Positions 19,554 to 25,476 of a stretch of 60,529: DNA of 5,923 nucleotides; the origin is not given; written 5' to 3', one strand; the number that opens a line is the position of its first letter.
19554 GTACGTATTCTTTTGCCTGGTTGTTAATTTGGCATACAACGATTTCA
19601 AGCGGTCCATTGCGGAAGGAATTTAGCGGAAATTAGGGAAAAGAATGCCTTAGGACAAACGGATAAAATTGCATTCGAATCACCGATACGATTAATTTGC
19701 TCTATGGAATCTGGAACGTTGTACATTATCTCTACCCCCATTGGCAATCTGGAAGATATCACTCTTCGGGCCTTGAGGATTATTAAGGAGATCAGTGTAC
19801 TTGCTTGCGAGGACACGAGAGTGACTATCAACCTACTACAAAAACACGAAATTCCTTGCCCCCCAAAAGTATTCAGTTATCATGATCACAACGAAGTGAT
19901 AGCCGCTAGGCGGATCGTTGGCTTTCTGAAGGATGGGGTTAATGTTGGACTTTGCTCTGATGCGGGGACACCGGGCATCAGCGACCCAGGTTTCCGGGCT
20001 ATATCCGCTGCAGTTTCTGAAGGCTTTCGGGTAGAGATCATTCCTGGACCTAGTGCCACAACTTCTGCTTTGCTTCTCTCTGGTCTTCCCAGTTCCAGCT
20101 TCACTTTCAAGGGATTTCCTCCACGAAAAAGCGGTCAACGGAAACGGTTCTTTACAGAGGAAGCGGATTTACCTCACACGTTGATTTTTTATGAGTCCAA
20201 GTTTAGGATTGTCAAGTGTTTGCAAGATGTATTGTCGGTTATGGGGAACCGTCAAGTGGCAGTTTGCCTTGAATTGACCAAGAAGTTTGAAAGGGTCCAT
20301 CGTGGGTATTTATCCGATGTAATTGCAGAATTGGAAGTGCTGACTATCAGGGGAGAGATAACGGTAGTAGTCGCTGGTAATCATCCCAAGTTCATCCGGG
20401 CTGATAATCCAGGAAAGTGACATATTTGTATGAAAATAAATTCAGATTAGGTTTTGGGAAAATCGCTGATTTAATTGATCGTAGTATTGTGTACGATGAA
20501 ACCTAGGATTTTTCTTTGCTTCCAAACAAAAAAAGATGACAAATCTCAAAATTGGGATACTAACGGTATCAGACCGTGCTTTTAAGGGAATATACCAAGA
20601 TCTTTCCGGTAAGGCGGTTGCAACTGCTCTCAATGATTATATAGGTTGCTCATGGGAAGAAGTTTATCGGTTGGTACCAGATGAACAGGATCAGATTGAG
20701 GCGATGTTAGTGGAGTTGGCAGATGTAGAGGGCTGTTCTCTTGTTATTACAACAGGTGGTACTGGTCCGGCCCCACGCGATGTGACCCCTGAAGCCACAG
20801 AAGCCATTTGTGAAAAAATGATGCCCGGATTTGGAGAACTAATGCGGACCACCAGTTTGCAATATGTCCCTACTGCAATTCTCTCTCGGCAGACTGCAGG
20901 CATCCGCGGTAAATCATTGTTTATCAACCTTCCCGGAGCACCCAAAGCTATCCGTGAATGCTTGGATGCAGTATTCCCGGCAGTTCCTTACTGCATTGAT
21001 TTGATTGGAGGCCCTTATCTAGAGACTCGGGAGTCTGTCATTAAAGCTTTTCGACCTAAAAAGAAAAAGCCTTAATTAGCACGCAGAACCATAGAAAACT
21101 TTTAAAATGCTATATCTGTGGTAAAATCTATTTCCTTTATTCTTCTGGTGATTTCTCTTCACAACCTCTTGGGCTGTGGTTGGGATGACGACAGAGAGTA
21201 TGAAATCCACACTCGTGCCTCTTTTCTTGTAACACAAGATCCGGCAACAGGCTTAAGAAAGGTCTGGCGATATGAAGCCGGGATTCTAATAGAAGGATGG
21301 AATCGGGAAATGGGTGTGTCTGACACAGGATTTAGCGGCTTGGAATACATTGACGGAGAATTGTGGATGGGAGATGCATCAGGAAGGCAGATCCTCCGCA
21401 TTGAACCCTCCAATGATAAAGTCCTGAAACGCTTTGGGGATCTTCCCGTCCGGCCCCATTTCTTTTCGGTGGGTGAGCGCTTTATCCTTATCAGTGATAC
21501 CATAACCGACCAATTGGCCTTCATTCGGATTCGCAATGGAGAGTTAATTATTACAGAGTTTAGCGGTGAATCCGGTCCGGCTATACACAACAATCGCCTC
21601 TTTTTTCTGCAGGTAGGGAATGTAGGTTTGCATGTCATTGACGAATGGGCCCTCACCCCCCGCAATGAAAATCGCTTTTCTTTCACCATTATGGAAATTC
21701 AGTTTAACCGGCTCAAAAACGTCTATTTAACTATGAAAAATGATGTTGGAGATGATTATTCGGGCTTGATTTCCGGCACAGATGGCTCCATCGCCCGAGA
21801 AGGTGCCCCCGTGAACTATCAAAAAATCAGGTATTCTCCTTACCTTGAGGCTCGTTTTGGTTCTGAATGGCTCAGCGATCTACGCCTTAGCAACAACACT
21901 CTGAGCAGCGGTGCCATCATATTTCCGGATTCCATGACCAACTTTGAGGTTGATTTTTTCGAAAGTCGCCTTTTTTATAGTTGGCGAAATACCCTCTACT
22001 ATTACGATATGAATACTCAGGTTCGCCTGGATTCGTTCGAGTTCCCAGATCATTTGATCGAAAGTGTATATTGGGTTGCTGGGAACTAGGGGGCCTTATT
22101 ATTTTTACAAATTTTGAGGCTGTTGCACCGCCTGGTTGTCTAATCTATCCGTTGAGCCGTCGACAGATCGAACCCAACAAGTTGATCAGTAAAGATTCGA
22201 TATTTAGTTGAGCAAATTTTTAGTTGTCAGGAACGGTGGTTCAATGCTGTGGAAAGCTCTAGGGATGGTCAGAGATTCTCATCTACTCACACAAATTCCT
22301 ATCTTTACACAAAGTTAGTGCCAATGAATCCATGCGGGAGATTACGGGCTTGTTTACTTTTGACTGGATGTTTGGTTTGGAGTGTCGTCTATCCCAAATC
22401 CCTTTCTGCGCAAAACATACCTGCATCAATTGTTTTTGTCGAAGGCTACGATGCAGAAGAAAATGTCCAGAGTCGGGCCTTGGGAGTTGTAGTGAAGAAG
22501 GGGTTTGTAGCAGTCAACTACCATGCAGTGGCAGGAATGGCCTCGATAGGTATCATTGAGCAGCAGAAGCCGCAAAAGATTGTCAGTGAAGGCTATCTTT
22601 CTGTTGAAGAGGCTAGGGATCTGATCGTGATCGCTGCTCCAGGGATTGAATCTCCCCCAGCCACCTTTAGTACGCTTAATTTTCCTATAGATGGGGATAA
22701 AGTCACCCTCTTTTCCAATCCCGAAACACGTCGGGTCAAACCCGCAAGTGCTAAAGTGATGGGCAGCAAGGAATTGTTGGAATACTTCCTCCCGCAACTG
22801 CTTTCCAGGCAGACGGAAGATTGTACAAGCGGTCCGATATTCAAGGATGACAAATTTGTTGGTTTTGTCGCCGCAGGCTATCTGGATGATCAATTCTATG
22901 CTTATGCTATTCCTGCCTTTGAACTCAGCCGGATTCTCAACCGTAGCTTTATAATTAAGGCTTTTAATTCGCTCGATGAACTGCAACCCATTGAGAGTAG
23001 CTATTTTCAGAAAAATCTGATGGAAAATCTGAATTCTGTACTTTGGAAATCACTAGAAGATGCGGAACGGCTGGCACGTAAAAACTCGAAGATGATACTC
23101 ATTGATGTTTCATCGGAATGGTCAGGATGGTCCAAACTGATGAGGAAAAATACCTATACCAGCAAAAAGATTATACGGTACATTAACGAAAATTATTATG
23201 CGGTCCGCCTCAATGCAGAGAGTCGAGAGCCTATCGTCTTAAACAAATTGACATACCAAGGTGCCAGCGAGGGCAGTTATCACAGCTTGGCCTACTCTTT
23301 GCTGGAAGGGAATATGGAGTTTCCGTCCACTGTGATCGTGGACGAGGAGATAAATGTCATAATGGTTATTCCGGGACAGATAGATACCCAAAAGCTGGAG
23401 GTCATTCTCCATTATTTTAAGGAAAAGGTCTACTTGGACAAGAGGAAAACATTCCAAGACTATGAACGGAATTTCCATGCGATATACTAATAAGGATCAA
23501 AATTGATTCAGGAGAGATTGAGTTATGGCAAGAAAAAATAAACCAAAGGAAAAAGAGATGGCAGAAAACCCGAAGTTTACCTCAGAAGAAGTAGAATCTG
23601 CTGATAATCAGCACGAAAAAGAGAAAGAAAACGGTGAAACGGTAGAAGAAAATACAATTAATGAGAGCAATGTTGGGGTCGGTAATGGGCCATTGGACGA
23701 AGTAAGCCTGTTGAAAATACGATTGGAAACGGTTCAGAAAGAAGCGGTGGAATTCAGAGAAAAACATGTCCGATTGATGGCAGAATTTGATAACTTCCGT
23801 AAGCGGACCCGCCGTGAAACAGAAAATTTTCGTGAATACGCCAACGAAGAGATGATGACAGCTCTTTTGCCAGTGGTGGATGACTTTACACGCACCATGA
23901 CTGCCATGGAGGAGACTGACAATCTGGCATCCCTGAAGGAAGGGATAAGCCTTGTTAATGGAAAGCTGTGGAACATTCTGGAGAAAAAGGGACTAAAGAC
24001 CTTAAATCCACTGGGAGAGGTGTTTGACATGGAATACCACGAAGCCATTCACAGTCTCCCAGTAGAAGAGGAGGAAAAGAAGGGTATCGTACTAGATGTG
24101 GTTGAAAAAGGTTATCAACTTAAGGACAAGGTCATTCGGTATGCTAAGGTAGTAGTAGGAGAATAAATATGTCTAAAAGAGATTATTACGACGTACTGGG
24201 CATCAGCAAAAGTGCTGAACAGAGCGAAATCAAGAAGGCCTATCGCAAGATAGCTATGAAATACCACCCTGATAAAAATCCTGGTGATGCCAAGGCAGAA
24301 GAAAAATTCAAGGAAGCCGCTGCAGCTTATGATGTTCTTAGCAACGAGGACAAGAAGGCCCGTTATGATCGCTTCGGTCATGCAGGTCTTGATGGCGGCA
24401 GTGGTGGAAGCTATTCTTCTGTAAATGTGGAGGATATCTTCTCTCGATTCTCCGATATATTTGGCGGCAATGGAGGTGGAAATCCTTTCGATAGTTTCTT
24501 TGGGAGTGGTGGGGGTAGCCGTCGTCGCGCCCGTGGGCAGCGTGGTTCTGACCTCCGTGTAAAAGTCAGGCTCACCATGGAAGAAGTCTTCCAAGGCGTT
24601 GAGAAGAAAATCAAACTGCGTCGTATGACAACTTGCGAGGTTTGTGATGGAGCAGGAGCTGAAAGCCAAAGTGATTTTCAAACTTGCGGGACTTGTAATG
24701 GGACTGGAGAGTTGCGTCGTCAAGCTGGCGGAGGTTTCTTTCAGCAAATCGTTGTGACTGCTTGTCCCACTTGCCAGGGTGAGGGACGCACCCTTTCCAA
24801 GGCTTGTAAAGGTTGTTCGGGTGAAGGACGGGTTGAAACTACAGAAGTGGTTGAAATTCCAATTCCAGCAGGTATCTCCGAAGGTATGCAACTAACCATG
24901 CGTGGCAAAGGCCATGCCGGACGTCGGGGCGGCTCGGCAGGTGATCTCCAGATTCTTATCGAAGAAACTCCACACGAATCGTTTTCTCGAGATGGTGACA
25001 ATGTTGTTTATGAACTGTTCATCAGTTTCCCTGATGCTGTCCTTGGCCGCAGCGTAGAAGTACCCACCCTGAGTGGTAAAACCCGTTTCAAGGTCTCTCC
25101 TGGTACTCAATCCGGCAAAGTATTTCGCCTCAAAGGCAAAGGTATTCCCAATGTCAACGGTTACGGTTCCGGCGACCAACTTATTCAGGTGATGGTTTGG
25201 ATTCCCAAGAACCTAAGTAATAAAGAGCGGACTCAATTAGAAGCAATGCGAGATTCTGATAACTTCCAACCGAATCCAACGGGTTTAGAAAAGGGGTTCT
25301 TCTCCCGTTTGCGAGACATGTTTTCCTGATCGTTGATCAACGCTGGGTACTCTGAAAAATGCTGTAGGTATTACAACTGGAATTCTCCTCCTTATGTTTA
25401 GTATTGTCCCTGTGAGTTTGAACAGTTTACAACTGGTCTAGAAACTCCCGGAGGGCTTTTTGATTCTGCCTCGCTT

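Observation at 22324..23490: Double pseudoenzyme (dead trypsin-like protease + CxxC-less thioredoxin) directly upstream of grpE-dnaJ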

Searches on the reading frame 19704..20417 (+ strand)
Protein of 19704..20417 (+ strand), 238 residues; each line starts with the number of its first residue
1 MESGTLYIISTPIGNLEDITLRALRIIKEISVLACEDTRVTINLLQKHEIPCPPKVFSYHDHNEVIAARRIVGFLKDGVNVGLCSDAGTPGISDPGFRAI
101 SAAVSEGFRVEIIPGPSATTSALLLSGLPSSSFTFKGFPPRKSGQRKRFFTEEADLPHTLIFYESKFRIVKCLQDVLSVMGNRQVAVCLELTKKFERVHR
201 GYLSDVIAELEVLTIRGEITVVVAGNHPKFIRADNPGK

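Call 74: search_protein_families(library=pfam, proteins=[window:19704-20417:+], max_evalue=0.001)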
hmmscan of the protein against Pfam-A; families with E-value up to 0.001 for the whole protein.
window:19704-20417:+ (238 aa): 1 family
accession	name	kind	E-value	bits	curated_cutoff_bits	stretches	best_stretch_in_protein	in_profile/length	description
PF00590.25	TP_methylase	-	1.4e-27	97.4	27.8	1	5-206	1-211/212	Tetrapyrrole (Corrin/Porphyrin) Methylases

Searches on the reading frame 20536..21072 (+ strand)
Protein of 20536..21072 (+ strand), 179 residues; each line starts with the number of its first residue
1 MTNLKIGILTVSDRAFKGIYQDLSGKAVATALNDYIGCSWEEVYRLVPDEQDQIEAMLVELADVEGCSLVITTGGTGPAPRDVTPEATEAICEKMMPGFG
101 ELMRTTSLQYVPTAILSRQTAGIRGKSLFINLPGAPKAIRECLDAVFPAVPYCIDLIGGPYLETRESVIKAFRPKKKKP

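Call 74: search_protein_families(library=pfam, proteins=[window:20536-21072:+], max_evalue=0.001)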
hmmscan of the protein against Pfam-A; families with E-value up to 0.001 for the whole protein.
window:20536-21072:+ (179 aa): 1 family
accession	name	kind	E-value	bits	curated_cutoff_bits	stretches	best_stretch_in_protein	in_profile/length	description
PF00994.29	MoCF_biosynth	-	9.1e-30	103.7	26.6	1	7-150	1-142/144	Probable molybdopterin binding domain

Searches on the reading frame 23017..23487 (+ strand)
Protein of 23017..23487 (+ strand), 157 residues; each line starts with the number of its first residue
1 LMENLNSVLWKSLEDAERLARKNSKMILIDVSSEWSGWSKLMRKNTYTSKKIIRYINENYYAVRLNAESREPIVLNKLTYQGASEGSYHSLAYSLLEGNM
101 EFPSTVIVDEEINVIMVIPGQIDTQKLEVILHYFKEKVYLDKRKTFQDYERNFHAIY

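Call 72: predict_structure(alignment_id=A3)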
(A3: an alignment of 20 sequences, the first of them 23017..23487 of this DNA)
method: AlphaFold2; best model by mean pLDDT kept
length: 157 residues; sequences in the alignment: 20
mean_pLDDT: 75.1   pTM: 0.72
mean pLDDT of the five models: 75.1, 67.7, 47.4, 45.9, 42.7
residues with pLDDT >= 90: 35; 70-90: 61; 50-70: 50; < 50: 11
segments of 3 or more residues with pLDDT < 50: 1-6
pLDDT, mean of each block of 10 residues (from residue 1): 49 92 91 65 55 78 89 90 82 89 85 84 56 62 66 65
secondary structure, 60 per line:
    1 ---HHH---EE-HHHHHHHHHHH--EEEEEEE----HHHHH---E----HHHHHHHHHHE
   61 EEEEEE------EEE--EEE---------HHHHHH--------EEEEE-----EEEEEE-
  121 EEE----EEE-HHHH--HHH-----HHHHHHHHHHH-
elements in order: H13-23 E26-32 H37-41 H50-59 E60-66 E73-75 E78-80 H90-95 E104-108 E114-119 E121-123 E128-130 H132-135 H146-156

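Call 75: fold_search(model_id=the predicted structure, library=pdb)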
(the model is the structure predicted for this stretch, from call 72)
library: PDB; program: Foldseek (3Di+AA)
matches with E <= 10: 1101; with E <= 0.001: 44
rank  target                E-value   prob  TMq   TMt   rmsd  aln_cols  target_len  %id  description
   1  3f9u_B                1.6e-05  1.00  0.53  0.56   6.4       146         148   16  Crystal structure of C-terminal domain of putative exported cytochrome C biogenesis-related protein from Bacteroides f (released 2008-12-02)
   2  3f9u_A                1.7e-05  1.00  0.52  0.55   6.2       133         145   19  Crystal structure of C-terminal domain of putative exported cytochrome C biogenesis-related protein from Bacteroides f (released 2008-12-02)
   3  4fyc_B                2.4e-05  1.00  0.46  0.45   6.3       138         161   18  Structural and functional characterizations of a thioredoxin-fold protein from Helicobacter pylori (released 2013-05-08)
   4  4fyb_B                2.5e-05  1.00  0.45  0.44   6.4       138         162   18  Structural and functional characterizations of a thioredoxin-fold protein from Helicobacter pylori (released 2013-05-08)
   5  4fyb_A                9.6e-05  1.00  0.46  0.45   6.5       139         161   18  Structural and functional characterizations of a thioredoxin-fold protein from Helicobacter pylori (released 2013-05-08)
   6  2fwg                  3.4e-04  1.00  0.44  0.55   4.5       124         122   13  high resolution crystal structure of the C-terminal domain of the electron transfer catalyst DsbD (photoreduced form) (released 2006-06-13)
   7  6h1y_A                3.7e-04  1.00  0.41  0.56   4.8       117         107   16  CRYSTAL STRUCTURE OF A CHIMERIC VARIANT OF THIOREDOXIN FROM ESCHERICHIA COLI (released 2019-02-06)
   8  1vrs_D                3.7e-04  1.00  0.45  0.57   4.8       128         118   13  Crystal structure of the disulfide-linked complex between the N-terminal and C-terminal domain of the electron transfe (released 2005-07-12)
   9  3tco_A                3.9e-04  1.00  0.43  0.58   4.9       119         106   18  Crystallographic and spectroscopic characterization of Sulfolobus solfataricus TrxA1 provide insights into the determi (released 2011-11-30)
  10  2tir                  3.9e-04  1.00  0.45  0.61   4.9       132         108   14  CRYSTAL STRUCTURE ANALYSIS OF A MUTANT ESCHERICHIA COLI THIOREDOXIN IN WHICH LYSINE 36 IS REPLACED BY GLUTAMIC ACID (released 1993-10-31)
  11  1sen                  4.2e-04  1.00  0.46  0.52   5.6       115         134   15  Endoplasmic reticulum protein Rp19 O95881 (released 2004-07-13)
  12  2o8v_B                4.2e-04  1.00  0.44  0.59   4.7       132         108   14  PAPS reductase in a covalent complex with thioredoxin C35A (released 2007-03-27)
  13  2diy_MODEL_1_A        4.2e-04  1.00  0.45  0.52   4.2       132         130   12  The solution structure of the thioredoxin domain of human Thioredoxin-like protein 2 (released 2007-04-03)
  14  6h7j_F                4.2e-04  1.00  0.41  0.56   5.1       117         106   17  ACTIVATED TURKEY BETA1 ADRENOCEPTOR WITH BOUND AGONIST ISOPRENALINE AND NANOBODY Nb80 (released 2018-10-17)
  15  7ool_B                4.5e-04  1.00  0.42  0.58   4.8       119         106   15  Crystal structure of a Candidatus photodesmus katoptron thioredoxin chimera containing an ancestral loop (released 2021-11-10)
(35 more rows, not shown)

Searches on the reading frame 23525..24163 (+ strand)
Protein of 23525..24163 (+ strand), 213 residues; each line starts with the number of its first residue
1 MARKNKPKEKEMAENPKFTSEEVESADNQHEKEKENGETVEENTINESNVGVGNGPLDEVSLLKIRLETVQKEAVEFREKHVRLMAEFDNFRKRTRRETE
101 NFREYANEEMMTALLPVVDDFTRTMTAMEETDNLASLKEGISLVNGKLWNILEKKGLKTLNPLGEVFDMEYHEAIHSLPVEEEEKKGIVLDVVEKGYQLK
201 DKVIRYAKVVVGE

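Call 74: search_protein_families(library=pfam, proteins=[window:23525-24163:+], max_evalue=0.001)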
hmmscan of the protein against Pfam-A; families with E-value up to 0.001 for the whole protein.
window:23525-24163:+ (213 aa): 1 family
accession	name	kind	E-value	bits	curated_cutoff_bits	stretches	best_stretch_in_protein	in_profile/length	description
PF01025.24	GrpE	-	1.5e-38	132.5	25.8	1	59-212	12-164/165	GrpE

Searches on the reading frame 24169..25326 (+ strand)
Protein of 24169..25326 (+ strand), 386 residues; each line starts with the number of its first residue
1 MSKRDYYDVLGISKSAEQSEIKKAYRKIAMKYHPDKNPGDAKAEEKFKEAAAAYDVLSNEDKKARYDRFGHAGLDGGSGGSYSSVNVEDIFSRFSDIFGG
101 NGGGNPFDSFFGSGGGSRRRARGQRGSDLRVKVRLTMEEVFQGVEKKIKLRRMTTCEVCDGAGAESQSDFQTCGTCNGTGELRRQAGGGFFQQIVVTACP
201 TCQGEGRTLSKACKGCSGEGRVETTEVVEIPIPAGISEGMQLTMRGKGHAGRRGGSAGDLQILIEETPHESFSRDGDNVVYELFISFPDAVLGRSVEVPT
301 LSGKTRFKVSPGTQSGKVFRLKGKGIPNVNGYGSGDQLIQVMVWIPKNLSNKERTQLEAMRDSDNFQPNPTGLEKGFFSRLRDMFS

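Call 74: search_protein_families(library=pfam, proteins=[window:24169-25326:+], max_evalue=0.001)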
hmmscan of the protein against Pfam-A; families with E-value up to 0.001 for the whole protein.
window:24169-25326:+ (386 aa): 3 families
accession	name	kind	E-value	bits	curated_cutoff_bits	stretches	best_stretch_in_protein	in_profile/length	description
PF01556.23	DnaJ_C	-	5.8e-47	160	26.6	1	129-346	1-152/152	DnaJ C terminal domain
PF00226.36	DnaJ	-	1e-26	93.3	27.8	1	5-67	1-63/63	DnaJ domain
PF00684.25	DnaJ_CXXCXGXG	-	6.6e-12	46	32.7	1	156-220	1-65/65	DnaJ central domain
